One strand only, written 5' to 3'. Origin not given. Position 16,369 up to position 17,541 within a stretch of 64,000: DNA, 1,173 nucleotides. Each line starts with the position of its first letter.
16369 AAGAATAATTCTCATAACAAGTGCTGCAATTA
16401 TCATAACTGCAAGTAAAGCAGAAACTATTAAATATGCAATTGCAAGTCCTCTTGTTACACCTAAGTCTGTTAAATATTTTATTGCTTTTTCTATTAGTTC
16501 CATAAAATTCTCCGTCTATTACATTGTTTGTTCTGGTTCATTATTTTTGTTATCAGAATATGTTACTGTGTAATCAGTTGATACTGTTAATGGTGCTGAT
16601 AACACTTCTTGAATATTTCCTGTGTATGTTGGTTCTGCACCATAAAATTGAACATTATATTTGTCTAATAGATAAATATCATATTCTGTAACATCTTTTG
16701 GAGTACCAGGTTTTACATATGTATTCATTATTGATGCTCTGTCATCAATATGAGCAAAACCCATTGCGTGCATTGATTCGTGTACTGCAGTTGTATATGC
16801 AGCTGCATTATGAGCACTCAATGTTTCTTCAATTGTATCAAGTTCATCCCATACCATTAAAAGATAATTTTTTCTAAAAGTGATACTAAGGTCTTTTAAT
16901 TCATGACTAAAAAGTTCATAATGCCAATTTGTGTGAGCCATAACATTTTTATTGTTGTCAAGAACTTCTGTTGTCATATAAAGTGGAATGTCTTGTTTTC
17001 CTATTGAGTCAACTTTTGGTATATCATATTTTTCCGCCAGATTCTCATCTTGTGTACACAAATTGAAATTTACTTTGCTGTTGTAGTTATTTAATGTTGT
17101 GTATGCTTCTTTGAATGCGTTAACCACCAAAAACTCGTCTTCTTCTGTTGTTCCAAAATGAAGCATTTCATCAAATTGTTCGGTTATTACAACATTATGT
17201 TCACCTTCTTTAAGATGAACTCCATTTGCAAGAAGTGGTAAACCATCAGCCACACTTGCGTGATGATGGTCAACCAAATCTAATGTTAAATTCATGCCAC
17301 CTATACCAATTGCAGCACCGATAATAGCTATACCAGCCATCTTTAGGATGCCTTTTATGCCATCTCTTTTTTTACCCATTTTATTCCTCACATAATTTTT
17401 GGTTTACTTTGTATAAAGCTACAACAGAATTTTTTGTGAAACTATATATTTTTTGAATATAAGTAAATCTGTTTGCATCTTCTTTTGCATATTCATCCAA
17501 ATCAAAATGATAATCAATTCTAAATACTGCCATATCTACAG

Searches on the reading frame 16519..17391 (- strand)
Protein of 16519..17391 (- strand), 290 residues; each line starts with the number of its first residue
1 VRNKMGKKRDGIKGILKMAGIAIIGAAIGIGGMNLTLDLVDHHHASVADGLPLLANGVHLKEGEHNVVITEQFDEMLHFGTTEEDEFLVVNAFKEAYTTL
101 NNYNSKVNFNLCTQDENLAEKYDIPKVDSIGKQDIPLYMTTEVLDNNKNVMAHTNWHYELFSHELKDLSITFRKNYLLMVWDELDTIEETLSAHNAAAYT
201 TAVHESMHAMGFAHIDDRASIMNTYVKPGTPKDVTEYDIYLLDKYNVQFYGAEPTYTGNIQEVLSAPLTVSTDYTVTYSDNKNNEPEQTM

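Call 61: search_protein_families(library=pfam, proteins=[window:16519-17391:-], max_evalue=0.001)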
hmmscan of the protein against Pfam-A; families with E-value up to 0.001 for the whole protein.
window:16519-17391:- (290 aa): 1 family
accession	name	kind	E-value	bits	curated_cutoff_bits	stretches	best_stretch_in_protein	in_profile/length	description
PF00413.30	Peptidase_M10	-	8.4e-05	22.9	24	1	176-234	102-146/159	Matrixin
